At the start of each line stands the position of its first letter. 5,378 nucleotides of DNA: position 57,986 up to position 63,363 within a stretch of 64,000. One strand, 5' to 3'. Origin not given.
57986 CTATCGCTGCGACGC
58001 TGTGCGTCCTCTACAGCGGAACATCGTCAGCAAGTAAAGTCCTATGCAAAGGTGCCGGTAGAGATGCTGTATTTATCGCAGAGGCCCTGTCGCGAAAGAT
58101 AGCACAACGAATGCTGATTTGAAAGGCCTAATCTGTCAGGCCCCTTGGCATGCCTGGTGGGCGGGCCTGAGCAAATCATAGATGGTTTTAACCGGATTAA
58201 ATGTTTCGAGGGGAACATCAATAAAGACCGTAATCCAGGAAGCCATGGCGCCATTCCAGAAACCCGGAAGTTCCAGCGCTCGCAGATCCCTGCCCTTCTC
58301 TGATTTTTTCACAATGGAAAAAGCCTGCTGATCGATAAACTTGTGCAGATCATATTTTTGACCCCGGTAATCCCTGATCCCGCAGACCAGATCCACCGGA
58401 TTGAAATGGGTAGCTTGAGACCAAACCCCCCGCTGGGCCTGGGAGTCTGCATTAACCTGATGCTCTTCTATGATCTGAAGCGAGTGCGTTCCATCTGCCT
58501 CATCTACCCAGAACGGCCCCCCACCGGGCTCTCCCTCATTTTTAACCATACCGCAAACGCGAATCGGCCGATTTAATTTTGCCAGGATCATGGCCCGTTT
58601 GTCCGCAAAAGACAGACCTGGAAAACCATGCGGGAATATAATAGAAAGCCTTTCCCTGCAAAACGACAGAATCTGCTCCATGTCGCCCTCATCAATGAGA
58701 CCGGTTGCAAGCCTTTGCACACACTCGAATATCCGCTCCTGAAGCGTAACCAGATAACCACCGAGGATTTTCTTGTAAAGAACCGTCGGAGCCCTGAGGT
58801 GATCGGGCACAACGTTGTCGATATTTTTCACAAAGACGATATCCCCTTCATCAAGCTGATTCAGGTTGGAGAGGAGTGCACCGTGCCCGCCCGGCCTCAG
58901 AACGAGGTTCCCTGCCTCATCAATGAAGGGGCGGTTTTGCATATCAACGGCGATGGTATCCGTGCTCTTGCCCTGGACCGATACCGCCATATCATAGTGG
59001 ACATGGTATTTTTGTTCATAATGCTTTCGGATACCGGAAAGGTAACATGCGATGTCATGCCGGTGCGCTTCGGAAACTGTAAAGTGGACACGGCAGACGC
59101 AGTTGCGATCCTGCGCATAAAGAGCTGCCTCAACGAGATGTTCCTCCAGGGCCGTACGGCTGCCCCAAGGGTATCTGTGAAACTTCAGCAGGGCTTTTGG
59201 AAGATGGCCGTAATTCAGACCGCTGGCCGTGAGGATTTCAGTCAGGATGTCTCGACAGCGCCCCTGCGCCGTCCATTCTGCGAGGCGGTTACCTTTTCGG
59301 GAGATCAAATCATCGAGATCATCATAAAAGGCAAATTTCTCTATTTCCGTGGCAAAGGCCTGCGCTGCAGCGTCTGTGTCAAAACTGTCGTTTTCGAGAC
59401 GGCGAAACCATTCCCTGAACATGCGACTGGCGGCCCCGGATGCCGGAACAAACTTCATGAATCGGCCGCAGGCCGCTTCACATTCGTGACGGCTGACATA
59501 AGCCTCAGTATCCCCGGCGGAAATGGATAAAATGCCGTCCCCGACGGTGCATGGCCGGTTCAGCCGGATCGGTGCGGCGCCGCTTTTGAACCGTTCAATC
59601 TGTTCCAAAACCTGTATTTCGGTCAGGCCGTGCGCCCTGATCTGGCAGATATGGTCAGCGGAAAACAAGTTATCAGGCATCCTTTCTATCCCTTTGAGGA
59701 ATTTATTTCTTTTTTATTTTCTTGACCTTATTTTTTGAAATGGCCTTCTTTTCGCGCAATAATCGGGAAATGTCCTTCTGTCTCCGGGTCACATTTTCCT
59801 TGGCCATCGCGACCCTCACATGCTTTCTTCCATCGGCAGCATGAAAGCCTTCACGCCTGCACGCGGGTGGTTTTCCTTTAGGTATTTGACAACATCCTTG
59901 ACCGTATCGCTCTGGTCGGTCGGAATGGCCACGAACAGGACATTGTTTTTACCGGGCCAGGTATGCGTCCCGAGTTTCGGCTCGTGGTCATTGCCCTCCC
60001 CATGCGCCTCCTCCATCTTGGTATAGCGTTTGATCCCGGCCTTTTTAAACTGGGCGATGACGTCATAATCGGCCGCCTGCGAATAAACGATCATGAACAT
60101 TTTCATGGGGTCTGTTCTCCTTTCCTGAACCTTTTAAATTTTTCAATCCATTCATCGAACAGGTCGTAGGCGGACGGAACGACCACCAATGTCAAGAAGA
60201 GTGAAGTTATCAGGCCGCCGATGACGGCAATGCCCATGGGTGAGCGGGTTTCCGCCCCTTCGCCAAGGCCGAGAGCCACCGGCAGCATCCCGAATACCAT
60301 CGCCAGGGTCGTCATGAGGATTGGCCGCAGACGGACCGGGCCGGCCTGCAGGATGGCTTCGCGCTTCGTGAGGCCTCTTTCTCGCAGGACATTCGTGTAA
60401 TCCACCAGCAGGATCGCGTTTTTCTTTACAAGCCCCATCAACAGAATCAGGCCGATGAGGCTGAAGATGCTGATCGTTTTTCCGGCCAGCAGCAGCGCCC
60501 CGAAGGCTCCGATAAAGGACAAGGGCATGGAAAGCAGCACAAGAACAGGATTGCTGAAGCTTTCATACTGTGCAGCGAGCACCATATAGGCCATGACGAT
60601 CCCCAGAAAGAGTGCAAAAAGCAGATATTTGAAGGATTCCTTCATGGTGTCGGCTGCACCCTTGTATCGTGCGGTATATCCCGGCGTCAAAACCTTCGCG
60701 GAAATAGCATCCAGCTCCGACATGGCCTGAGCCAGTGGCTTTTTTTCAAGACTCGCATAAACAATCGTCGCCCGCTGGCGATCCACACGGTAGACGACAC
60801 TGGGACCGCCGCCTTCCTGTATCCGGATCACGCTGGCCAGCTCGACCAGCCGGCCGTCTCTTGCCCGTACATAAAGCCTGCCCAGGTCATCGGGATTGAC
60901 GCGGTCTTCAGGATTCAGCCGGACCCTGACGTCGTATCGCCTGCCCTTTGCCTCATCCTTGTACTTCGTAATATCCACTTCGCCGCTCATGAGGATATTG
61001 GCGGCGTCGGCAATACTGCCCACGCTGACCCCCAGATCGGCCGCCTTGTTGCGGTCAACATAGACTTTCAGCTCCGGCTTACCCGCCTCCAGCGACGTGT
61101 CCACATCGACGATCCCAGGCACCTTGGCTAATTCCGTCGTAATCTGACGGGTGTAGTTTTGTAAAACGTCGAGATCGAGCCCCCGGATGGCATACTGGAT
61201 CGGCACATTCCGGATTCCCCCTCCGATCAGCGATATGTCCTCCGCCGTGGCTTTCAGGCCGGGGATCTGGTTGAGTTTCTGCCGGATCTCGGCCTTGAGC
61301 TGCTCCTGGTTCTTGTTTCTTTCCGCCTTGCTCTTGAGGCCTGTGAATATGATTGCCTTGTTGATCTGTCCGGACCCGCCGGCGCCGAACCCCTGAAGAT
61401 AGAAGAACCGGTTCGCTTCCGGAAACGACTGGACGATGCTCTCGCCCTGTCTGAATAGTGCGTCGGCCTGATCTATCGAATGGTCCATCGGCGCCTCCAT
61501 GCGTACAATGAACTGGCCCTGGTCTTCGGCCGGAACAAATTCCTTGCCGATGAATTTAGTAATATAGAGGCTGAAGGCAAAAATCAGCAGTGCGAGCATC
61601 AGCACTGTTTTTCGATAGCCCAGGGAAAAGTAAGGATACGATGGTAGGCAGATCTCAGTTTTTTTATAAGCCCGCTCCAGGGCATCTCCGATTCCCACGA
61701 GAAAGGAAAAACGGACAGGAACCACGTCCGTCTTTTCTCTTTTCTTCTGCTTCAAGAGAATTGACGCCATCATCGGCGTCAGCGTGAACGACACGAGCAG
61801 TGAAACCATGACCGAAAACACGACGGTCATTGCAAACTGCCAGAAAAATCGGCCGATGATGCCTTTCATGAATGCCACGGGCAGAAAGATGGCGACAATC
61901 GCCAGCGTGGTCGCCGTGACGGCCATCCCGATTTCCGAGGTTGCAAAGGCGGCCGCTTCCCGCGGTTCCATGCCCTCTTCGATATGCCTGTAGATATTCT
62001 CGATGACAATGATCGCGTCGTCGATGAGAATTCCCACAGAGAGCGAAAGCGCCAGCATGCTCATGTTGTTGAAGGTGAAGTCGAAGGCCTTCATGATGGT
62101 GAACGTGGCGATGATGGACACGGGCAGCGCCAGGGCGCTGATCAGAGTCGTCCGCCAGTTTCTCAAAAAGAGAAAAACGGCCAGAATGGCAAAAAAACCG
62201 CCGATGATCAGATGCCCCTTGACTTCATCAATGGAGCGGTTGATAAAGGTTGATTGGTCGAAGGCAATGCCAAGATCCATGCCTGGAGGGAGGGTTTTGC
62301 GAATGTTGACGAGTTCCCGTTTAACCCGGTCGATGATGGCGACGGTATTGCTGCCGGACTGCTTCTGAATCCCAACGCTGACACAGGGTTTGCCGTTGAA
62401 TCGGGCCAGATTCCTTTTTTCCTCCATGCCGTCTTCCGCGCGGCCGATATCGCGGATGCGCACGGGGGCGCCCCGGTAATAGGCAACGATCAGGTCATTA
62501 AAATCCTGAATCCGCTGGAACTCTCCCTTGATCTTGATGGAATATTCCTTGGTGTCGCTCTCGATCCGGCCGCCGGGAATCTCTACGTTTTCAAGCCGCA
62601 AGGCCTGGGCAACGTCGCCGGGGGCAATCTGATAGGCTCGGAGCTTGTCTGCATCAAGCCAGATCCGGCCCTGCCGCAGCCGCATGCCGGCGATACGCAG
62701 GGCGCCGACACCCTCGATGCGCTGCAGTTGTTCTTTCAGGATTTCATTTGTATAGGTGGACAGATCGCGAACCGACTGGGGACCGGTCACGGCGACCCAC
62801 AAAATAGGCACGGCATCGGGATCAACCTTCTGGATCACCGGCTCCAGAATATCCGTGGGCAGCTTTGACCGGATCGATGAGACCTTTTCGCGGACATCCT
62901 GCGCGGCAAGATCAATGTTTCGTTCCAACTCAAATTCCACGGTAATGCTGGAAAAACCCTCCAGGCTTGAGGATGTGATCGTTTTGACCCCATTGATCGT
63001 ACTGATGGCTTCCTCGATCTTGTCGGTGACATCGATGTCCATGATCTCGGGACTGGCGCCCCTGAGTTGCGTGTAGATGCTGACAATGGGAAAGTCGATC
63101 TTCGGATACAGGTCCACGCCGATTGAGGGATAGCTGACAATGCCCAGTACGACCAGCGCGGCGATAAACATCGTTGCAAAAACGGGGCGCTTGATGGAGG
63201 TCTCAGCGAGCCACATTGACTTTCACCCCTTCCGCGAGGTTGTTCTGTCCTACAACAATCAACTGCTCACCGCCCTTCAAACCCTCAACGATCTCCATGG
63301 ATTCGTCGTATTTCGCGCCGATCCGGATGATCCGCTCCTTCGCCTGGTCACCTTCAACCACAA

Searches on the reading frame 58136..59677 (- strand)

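Call 48: search_protein_families(library=pfam, proteins=[window:58136-59677:-], max_evalue=0.00001)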
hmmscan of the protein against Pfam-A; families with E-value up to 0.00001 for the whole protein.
window:58136-59677:- (513 aa): 1 family
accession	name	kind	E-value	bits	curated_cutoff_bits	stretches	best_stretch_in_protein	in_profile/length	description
PF14134.11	DUF4301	-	4.3e-201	669.6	27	1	9-508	4-507/507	Domain of unknown function (DUF4301)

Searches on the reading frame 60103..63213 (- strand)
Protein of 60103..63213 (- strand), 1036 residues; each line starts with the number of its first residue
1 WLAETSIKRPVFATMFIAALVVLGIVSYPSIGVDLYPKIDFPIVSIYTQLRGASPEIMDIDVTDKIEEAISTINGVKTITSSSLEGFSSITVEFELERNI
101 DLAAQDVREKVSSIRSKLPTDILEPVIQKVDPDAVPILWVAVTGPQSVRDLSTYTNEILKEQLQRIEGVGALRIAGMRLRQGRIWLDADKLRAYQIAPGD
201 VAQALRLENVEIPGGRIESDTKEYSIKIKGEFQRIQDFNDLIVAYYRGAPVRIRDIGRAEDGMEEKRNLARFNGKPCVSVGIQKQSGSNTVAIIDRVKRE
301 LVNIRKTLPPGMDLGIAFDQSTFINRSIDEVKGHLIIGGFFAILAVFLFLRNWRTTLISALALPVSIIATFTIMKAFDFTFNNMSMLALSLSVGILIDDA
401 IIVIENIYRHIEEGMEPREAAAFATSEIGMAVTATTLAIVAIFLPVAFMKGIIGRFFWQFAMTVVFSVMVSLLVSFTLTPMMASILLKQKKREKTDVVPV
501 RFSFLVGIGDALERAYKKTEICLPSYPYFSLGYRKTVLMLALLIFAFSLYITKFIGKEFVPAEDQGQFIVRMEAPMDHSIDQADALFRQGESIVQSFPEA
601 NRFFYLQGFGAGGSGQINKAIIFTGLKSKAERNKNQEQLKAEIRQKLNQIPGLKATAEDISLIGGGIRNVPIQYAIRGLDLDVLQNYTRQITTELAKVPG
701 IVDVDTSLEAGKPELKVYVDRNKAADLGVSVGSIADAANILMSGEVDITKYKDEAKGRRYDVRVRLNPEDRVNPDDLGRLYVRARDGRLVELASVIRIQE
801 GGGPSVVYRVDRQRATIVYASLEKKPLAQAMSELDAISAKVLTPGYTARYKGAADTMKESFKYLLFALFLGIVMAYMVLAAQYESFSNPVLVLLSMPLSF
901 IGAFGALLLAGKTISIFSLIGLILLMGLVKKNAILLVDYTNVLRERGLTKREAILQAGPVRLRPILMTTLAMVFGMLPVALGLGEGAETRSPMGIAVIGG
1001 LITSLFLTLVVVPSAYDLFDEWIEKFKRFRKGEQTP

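Call 48: search_protein_families(library=pfam, proteins=[window:60103-63213:-], max_evalue=0.00001)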
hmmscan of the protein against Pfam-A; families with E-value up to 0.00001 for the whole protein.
window:60103-63213:- (1036 aa): 2 families
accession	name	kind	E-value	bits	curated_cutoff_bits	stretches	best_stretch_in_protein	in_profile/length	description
PF00873.25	ACR_tran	-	2e-297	989.6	28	1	3-1019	2-1020/1021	AcrB/AcrD/AcrF family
PF03176.21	MMPL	-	3.2e-10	39.9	20.5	0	344-489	168-305/333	MMPL family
